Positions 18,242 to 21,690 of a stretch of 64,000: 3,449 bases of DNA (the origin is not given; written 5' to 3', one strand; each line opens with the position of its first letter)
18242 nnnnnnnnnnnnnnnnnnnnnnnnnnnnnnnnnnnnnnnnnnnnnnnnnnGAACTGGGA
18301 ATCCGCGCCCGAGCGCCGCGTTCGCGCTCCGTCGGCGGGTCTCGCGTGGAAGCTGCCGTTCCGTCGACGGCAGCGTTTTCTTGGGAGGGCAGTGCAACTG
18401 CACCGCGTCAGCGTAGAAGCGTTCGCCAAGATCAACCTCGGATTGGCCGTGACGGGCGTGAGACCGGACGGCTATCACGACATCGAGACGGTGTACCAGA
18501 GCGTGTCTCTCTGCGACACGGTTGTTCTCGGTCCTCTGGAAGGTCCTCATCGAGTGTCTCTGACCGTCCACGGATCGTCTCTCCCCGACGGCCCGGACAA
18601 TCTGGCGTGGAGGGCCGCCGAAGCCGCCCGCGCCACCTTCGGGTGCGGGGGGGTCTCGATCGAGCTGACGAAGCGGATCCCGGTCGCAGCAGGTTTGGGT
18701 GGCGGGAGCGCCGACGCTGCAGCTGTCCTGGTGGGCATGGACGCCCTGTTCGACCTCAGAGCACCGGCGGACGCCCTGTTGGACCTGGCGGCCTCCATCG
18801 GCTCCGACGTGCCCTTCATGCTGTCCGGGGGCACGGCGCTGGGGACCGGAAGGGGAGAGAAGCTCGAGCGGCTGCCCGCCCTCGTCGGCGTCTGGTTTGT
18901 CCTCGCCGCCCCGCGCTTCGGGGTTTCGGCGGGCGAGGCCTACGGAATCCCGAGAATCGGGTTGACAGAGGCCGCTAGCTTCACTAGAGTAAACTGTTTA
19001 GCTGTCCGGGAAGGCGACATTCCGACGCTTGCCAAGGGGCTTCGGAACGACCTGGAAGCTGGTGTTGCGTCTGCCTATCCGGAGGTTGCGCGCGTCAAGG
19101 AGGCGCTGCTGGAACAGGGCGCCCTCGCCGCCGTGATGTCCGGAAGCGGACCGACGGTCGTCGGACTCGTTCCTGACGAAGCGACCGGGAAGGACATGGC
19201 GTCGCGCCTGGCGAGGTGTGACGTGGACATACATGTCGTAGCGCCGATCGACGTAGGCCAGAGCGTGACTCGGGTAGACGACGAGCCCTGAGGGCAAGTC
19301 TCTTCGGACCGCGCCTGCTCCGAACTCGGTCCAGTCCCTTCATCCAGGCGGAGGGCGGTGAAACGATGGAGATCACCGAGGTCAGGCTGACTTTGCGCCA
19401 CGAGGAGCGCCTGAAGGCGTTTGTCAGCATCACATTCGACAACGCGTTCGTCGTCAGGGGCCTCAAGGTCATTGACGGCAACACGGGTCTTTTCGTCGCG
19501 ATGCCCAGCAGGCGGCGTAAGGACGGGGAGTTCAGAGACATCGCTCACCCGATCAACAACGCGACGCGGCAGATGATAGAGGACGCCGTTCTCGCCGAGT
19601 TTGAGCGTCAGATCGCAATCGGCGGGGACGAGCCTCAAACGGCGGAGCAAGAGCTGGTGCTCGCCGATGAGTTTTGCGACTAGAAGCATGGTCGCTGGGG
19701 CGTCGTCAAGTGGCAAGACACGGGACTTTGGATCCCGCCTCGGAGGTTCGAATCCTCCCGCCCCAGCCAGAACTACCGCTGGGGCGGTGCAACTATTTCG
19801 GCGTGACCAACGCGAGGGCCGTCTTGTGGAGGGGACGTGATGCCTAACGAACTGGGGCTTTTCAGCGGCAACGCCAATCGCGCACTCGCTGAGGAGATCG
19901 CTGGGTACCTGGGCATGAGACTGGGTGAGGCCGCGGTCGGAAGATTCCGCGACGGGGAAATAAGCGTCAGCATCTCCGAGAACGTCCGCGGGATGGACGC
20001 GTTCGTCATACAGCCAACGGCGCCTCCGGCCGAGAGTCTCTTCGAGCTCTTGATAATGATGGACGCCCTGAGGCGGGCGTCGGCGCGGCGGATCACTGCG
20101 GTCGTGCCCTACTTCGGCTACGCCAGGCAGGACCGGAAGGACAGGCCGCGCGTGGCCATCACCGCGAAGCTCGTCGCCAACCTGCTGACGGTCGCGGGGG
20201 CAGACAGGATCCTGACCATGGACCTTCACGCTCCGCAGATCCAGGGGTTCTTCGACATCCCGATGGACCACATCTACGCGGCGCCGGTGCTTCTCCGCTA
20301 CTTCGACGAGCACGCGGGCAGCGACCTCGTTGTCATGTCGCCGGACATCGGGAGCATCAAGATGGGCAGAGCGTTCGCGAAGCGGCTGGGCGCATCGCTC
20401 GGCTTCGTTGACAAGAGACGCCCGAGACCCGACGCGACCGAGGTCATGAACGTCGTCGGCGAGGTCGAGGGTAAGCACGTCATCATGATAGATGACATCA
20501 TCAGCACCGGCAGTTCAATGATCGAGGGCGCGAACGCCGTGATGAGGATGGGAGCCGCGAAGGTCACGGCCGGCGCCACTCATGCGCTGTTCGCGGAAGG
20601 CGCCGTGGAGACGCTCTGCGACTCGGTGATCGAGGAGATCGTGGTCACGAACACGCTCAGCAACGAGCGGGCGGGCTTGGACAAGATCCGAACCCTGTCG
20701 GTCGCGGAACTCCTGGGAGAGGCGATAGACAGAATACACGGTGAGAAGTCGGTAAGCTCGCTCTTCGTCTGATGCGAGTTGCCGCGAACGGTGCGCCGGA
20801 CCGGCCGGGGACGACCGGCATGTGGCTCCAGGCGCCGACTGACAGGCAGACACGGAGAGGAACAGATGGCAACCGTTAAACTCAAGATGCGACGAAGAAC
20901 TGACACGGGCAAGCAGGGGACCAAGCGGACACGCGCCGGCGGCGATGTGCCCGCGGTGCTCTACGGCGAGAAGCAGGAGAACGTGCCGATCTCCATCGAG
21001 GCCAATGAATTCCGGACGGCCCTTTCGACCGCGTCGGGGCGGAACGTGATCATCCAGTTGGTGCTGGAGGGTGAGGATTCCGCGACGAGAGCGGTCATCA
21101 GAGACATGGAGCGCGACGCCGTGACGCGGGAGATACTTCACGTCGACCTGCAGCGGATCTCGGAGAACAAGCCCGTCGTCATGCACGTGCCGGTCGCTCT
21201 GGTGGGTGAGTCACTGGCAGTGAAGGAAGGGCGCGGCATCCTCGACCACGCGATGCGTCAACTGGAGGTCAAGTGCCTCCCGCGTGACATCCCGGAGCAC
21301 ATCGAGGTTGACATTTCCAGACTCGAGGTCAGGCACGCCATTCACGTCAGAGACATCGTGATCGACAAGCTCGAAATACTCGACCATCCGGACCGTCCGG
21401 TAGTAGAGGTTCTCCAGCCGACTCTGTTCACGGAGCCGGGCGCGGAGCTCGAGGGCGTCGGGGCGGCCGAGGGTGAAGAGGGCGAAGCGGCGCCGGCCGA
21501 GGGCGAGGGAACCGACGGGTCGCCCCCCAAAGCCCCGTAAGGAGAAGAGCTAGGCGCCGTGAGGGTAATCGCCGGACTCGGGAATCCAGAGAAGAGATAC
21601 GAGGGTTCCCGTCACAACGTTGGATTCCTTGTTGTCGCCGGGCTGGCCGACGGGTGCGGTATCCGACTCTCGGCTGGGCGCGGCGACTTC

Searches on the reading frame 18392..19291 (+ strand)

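Call 80: search_protein_families(library=pfam, proteins=[window:18392-19291:+], max_evalue=0.001)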
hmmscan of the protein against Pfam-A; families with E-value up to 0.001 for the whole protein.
window:18392-19291:+ (299 aa): 2 families
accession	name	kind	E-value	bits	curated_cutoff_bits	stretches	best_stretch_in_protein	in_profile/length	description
PF00288.32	GHMP_kinases_N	-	6.2e-17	62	22.3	1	70-147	1-87/87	GHMP kinases N terminal domain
PF08544.19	GHMP_kinases_C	-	5.1e-15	56.1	21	1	204-274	4-80/85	GHMP kinases C terminal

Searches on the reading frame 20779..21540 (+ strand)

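Call 80: search_protein_families(library=pfam, proteins=[window:20779-21540:+], max_evalue=0.001)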
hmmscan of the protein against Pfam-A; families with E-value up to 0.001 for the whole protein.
window:20779-21540:+ (253 aa): 2 families
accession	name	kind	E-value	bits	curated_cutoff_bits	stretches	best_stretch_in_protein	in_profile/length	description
PF14693.11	Ribosomal_TL5_C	-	8.5e-25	87.4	27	1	133-214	2-83/84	Ribosomal protein TL5, C-terminal domain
PF01386.24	Ribosomal_L25p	-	5.6e-23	81.6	23.6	1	35-124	1-82/82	Ribosomal L25p family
